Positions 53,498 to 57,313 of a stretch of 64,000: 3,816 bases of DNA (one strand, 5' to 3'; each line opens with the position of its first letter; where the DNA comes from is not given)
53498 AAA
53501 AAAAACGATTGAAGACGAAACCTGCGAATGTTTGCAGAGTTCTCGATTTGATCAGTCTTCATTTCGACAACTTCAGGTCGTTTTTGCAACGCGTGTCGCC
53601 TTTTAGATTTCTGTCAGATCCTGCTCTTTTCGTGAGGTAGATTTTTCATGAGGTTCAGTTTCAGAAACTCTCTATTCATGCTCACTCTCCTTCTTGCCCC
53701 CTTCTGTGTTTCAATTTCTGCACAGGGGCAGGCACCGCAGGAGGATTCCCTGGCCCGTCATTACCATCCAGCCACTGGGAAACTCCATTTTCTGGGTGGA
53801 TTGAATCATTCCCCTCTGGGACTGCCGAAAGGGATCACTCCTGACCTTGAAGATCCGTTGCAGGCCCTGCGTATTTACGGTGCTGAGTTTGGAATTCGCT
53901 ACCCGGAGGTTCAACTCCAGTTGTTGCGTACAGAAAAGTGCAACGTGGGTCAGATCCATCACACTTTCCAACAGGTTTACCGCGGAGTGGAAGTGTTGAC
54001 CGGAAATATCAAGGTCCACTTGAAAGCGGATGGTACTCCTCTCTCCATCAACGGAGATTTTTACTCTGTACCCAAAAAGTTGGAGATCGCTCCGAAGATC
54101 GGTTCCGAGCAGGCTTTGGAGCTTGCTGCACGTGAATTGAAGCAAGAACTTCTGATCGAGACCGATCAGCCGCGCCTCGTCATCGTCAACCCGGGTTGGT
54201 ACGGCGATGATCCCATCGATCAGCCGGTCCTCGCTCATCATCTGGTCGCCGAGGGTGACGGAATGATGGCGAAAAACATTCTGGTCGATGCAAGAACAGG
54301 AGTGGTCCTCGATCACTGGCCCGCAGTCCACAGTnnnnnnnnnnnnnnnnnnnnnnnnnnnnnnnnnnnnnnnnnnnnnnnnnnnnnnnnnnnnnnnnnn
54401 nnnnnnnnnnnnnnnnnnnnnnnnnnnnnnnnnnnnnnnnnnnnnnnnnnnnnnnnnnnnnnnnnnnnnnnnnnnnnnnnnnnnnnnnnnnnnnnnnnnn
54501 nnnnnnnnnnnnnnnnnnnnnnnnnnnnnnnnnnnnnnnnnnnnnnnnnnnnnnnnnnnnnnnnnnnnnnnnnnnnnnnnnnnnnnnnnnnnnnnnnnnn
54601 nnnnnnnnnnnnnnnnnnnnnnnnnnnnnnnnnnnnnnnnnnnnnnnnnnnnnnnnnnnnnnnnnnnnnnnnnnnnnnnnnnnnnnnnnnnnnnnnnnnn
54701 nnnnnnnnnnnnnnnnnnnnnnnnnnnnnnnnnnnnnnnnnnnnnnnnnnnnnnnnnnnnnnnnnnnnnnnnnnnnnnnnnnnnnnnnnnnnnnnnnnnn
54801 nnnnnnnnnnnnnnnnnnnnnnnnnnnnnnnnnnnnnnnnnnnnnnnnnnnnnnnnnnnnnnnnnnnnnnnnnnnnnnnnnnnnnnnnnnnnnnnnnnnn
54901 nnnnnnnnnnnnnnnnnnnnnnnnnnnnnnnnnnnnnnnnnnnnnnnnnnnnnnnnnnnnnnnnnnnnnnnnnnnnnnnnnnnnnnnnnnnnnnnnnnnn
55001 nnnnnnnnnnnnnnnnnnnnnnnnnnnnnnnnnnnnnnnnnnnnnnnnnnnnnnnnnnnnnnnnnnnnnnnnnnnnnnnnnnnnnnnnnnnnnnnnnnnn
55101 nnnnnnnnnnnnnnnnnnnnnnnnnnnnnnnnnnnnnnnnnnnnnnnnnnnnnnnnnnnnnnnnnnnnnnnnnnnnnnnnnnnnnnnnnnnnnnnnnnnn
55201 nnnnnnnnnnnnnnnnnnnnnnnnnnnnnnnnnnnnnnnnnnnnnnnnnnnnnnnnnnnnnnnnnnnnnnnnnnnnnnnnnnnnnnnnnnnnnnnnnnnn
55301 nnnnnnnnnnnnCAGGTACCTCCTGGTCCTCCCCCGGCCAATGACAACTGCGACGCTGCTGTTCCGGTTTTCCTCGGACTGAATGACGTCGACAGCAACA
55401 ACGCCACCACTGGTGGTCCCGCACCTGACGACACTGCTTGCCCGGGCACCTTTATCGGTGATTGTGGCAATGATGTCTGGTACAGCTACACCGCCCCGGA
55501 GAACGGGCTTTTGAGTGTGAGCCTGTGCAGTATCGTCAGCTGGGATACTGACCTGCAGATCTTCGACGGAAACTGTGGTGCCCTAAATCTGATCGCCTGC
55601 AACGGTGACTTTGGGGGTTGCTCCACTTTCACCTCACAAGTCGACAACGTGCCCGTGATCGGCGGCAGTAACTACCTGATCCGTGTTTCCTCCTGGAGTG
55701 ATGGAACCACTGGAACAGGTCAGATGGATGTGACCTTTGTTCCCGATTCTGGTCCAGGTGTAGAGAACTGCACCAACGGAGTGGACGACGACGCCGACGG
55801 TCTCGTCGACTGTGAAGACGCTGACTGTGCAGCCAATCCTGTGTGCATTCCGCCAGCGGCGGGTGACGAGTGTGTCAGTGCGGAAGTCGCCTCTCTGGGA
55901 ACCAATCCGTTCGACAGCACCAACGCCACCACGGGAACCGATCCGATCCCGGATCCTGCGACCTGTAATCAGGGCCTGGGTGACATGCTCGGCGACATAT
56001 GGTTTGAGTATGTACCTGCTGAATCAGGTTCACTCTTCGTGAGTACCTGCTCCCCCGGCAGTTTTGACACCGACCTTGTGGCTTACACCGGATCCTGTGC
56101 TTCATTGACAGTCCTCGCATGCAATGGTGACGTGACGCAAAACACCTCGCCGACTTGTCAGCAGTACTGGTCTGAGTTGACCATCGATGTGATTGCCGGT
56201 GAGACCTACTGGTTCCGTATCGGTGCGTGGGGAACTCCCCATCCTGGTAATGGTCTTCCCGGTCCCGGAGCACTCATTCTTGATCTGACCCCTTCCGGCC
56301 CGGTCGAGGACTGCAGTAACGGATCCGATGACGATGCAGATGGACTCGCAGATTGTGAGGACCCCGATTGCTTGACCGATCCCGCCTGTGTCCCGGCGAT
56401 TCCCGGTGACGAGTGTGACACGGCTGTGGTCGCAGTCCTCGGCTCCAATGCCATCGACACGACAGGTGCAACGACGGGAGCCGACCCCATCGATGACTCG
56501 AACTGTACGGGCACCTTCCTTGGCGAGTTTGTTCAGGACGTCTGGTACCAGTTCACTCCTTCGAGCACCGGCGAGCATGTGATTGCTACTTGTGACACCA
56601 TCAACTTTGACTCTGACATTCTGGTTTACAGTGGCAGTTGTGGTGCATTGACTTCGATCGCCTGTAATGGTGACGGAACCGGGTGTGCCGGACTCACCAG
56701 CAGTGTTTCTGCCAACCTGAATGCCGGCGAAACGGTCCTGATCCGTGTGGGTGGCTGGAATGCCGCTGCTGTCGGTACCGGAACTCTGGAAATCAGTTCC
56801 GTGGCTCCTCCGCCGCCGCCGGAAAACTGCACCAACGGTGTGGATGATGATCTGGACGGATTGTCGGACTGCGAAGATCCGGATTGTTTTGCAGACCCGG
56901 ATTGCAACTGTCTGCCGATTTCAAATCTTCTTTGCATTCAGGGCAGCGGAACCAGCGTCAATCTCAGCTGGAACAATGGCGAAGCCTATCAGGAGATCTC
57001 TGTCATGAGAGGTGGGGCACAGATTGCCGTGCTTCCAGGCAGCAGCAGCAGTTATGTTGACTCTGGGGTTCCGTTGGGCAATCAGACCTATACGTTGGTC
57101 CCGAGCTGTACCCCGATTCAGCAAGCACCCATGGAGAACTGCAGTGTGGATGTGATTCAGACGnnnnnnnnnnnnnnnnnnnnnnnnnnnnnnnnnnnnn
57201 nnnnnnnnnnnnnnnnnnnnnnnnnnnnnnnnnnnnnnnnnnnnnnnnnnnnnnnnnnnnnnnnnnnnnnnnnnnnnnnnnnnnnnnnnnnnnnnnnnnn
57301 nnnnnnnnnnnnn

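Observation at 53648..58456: Protein F: thermolysin-type protease followed by three (Cys-rich beta-sandwich + Cys/Asp-rich calcium-type motif) units, then Fn3, two cohesins and a dockerin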

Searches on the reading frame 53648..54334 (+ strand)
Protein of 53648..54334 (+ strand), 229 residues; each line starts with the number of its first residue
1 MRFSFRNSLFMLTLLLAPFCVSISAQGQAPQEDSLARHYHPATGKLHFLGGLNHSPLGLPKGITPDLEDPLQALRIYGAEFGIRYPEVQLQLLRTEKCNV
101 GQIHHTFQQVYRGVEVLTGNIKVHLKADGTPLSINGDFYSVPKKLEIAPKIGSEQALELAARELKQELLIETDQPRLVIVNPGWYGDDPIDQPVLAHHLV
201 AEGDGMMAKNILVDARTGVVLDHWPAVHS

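Call 6: search_protein_families(library=pfam, proteins=[window:53648-54334:+], max_evalue=10)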
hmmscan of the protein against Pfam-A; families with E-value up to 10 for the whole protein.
seq(229 aa): 2 families
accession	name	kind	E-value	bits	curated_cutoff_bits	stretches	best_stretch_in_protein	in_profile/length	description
PF07504.19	FTP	-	6.7e-12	45.5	21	1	89-138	2-51/51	Fungalysin/Thermolysin Propeptide Motif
PF03413.25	PepSY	-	0.32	11.8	24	1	151-224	2-60/60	Peptidase propeptide and YPEB domain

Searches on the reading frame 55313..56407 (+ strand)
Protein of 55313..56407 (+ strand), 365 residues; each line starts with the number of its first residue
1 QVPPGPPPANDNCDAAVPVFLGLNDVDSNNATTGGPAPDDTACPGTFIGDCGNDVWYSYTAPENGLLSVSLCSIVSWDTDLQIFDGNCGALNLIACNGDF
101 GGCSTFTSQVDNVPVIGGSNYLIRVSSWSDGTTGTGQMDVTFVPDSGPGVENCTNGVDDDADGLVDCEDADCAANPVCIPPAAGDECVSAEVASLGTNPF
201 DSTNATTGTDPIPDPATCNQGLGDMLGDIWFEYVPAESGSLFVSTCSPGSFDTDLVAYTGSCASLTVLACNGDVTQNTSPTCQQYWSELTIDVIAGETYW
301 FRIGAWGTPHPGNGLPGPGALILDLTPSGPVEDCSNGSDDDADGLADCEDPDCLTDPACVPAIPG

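Call 49: predict_structure(alignment_id=A4)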
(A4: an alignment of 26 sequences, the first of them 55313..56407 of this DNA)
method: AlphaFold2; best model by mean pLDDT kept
length: 365 residues; sequences in the alignment: 26
mean_pLDDT: 78.4   pTM: 0.47
mean pLDDT of the five models: 78.4, 77.9, 76.9, 73.0, 71.4
residues with pLDDT >= 90: 74; 70-90: 193; 50-70: 86; < 50: 12
segments of 3 or more residues with pLDDT < 50: 101-104, 146-148, 363-365
pLDDT, mean of each block of 10 residues (from residue 1): 70 90 87 77 68 89 83 74 88 81 62 84 86 85 63 65 64 64 78 91 80 73 85 89 85 89 87 65 77 89 80 78 85 77 73 71 50
secondary structure, 60 per line:
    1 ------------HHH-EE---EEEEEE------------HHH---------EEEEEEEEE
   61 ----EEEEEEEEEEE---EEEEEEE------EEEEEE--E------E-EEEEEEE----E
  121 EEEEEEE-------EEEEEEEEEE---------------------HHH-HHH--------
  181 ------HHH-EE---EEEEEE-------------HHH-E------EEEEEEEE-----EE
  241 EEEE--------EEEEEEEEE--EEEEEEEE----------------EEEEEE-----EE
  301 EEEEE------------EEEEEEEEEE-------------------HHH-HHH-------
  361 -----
elements in order: E22-27 E52-60 E65-75 E79-85 E92-97 E109-115 E120-127 E135-144 E196-201 E226-233 E239-244 E253-261 E264-271 E288-293 E299-305 E318-327

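Call 53: fold_search(model_id=the predicted structure, library=pdb)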
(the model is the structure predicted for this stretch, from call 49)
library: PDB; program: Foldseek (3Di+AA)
matches with E <= 10: 1884; with E <= 0.001: 160
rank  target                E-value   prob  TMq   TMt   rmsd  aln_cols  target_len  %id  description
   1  5iku                  1.6e-09  1.00  0.26  0.37  14.2       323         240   10  Crystal structure of the Hathewaya histolytica ColG tandem collagen-binding domain s3as3b in the presence of calcium at  (released 2017-03-15)
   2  8woq_A                6.7e-08  1.00  0.21  0.13  19.4       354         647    9  Cryo-EM structure of human SIDT1 protein with C1 symmetry at neutral pH (released 2024-03-20)
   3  8kcx_A                1.2e-07  1.00  0.21  0.14  18.8       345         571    9  Cryo-EM structure of human SIDT1 (released 2024-06-12)
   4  8k1b_A                1.4e-07  1.00  0.19  0.26  20.6       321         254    8  SID1 transmembrane family member 1 (released 2024-07-10)
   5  8jun_A                2.6e-07  1.00  0.20  0.12  19.3       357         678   10  Cryo-EM structure of SIDT1 E555Q mutant (released 2023-11-15)
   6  8kcw_A                4.0e-07  1.00  0.21  0.13  19.2       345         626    9  Cryo-EM structure of human SIDT1 bound to cholesterol (released 2024-06-12)
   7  8jul_A                4.3e-07  1.00  0.19  0.12  20.3       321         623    9  Cryo-EM structure of SIDT1 in complex with phosphatidic acid (released 2023-11-15)
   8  8j6m_A                6.7e-07  1.00  0.22  0.13  18.5       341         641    8  SIDT1 protein (released 2024-05-01)
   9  8k13_A                8.8e-07  1.00  0.18  0.13  20.7       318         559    8  SID1 transmembrane family member 1 (released 2024-07-10)
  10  7y63_A                9.3e-07  1.00  0.21  0.13  19.0       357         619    9  ApoSIDT2-pH7.4 (released 2023-06-21)
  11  8j6o_A                9.3e-07  1.00  0.20  0.12  19.7       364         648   10  transport T2 (released 2024-05-01)
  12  8wos_A                1.0e-06  1.00  0.21  0.13  18.6       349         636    8  Cryo-EM structure of human SIDT1 protein with C1 symmetry at low pH (released 2024-03-20)
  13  8v38_A                1.1e-06  1.00  0.22  0.14  18.7       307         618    8  Structure of the human systemic RNAi defective transmembrane protein 1 (hSIDT1) (released 2024-06-26)
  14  9h9a                  1.5e-06  0.99  0.18  0.07  21.6       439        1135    9  native structure of the full-length pesticidal protein Cry8Ba2, from crystals formed in vivo (form 1) (released 2025-12-03)
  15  7y69_A                1.6e-06  1.00  0.20  0.12  20.1       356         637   10  ApoSIDT2-pH5.5 (released 2023-06-21)
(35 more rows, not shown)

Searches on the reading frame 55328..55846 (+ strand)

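Call 6: search_protein_families(library=pfam, proteins=[window:55328-55846:+], max_evalue=10)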
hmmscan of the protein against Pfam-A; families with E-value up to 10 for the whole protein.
seq(173 aa): 2 families
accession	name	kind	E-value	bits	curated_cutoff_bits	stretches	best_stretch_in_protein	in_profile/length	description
PF23759.1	GBD_T9SS_assoc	-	1.4e-06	29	27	1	4-125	1-107/116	Galactose binding domain-like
PF04151.21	PPC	-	0.0037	18.5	25.9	1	51-121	4-69/70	Bacterial pre-peptidase C-terminal domain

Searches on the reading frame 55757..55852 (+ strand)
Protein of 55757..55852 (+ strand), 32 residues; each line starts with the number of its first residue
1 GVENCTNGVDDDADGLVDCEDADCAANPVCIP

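Call 29: search_solved_structures(query=A2, max_evalue=1, show_alignments=3)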
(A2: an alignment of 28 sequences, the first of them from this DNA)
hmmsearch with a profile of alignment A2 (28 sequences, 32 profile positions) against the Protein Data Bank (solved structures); distinct sequences matched with E-value up to 1: 7.
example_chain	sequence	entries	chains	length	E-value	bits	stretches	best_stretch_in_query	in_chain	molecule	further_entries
7plp_A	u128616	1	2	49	3e-05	26.9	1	4-31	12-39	Teneurin-4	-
7bam_A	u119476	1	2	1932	0.0011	21.8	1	5-31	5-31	Teneurin-4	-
7ban_A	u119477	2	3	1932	0.0011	21.8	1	5-31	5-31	Teneurin-4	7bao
8r54_A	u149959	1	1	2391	0.026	17.5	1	5-31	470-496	Teneurin-3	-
8r50_B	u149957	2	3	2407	0.026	17.4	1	5-31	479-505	Teneurin-3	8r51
9igs_A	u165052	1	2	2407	0.026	17.4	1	5-31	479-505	Isoform A1B1 of Teneurin-3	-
8fia_A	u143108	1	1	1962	0.03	17.3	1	4-30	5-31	Teneurin-m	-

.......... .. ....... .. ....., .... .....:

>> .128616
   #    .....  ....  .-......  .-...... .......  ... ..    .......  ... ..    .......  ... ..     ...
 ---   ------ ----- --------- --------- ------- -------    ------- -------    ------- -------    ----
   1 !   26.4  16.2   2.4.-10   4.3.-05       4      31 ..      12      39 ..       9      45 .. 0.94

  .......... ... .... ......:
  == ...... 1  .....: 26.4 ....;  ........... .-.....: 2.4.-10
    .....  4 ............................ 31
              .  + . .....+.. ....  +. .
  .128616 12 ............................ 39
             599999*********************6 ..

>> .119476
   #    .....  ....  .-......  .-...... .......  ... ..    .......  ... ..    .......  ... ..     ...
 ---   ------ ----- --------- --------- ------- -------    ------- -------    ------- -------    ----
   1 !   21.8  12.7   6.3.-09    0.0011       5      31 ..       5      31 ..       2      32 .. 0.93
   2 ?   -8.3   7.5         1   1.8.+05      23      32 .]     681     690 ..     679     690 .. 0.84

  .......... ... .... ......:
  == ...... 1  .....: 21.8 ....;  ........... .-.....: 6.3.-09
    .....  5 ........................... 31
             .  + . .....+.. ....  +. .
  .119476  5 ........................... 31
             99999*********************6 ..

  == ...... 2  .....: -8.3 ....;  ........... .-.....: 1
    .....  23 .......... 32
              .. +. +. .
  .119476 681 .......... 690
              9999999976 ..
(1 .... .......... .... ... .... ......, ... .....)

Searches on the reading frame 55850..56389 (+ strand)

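Call 6: search_protein_families(library=pfam, proteins=[window:55850-56389:+], max_evalue=10)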
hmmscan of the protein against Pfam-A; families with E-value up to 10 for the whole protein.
seq(180 aa): 1 family
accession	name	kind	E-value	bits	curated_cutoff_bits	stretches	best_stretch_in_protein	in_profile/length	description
PF23759.1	GBD_T9SS_assoc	-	0.00091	19.9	27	1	6-123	3-101/116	Galactose binding domain-like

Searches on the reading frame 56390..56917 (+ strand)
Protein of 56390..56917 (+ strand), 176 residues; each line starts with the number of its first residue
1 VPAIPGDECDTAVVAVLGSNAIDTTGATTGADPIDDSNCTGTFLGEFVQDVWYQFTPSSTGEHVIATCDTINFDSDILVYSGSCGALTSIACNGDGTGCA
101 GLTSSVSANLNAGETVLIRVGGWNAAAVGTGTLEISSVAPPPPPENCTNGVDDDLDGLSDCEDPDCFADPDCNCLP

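Call 6: search_protein_families(library=pfam, proteins=[window:56390-56905:+], max_evalue=10)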
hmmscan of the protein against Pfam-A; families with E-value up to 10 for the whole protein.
seq(172 aa): 1 family
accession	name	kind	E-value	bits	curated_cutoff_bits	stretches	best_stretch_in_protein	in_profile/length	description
PF23759.1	GBD_T9SS_assoc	-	1.1e-07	32.5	27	1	7-125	3-107/116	Galactose binding domain-like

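Call 54: find_homologous_proteins(query=window:56390-56917:+, max_evalue=0.001)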
Query window:56390-56917:+ (176 aa): 4 proteins with E <= 0.001 among 178 candidates.
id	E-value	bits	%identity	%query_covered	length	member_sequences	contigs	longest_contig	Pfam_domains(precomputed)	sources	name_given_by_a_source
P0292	2.3e-39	153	42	84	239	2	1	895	-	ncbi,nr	ncbi:MAG: hypothetical protein GY917_02990, partial [Planctomycetaceae bacterium]|nr:hypothetical pr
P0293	4.5e-36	142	87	44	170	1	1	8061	-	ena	-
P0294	1.0e-15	76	42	69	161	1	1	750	-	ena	-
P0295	3.2e-7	48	42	44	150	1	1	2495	-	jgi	-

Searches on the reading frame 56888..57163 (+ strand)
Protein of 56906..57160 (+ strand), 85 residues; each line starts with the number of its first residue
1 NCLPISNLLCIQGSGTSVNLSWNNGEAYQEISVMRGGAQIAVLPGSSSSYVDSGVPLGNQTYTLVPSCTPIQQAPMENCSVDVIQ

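Call 6: search_protein_families(library=pfam, proteins=[window:56906-57160:+], max_evalue=10)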
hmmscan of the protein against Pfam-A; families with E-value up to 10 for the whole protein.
seq(85 aa): 0 families

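Call 59: search_solved_structures(query=A5, max_evalue=10, show_alignments=2)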
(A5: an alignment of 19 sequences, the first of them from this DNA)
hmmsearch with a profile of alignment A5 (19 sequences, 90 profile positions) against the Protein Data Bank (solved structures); distinct sequences matched with E-value up to 10: 10.
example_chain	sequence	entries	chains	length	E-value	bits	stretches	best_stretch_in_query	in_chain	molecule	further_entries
3mpc_A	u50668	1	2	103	0.0037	20.4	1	18-76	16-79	Fn3-like protein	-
5g56_A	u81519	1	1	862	0.06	16.5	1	18-75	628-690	CARBOHYDRATE BINDING FAMILY 6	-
2z8r_A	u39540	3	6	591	0.099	15.8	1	37-80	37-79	YesW protein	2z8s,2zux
3gt5_A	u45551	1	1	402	0.27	14.5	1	36-76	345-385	N-acetylglucosamine 2-epimerase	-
1xs0_A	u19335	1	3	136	0.37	14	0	59-77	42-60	Inhibitor of vertebrate lysozyme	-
1gpq_A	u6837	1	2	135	0.4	13.9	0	59-77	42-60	INHIBITOR OF VERTEBRATE LYSOZYME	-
3po0_A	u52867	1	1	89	1.1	12.4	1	29-47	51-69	Small archaeal modifier protein 1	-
4hro_A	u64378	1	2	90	1.2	12.4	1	29-47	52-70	Small archaeal modifier protein 1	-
2l83_A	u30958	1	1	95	1.4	12.2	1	29-47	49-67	Small archaeal modifier protein 1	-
2w1n_A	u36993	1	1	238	1.7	11.9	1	3-57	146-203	O-GLCNACASE NAGJ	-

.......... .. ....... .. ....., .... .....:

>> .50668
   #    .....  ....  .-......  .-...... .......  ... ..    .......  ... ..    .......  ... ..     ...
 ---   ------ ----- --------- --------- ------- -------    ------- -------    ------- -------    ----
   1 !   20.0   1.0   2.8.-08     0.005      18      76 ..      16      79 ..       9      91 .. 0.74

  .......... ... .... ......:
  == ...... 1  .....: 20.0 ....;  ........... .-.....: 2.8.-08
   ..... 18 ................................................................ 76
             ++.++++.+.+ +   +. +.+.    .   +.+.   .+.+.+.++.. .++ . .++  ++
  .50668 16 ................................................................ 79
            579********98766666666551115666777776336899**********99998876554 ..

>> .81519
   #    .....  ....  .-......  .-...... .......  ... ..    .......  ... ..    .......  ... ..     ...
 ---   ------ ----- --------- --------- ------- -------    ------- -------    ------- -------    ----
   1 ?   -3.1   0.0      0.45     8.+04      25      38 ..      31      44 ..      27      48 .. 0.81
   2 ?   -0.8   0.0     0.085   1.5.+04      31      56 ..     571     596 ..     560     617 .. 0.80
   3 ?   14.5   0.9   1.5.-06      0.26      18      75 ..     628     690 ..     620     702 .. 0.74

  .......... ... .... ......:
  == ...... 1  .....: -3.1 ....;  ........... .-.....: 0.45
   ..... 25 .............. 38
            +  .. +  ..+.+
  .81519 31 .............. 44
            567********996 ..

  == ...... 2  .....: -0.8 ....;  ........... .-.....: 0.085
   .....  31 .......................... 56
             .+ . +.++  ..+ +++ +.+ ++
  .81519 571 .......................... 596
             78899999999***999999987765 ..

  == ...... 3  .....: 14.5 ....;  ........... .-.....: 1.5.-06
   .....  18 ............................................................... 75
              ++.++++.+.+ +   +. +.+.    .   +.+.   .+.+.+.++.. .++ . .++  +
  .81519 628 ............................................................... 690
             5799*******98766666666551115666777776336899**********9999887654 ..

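Call 60: search_protein_families(library=pfam, alignment_id=A5, max_evalue=1)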
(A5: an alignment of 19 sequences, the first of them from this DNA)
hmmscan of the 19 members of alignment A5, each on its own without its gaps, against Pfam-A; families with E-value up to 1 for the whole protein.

A. member 1, seq(92 aa): 0 families

B. families by the number of members that match (of 19 scanned): 6 families
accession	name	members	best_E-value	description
PF18370.7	RGI_lyase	2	0.022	Rhamnogalacturonan I lyases beta-sheet domain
PF00701.28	DHDPS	1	0.0029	Dihydrodipicolinate synthetase family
PF06525.17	SoxE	1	0.029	Sulfocyanin (SoxE) domain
PF14382.12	ECR1_N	1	0.11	Exosome complex exonuclease RRP4 N-terminal region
PF15131.11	DUF4567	1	0.17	Domain of unknown function (DUF4567)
PF18267.7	Rubredoxin_C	1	0.23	Rubredoxin NAD+ reductase C-terminal domain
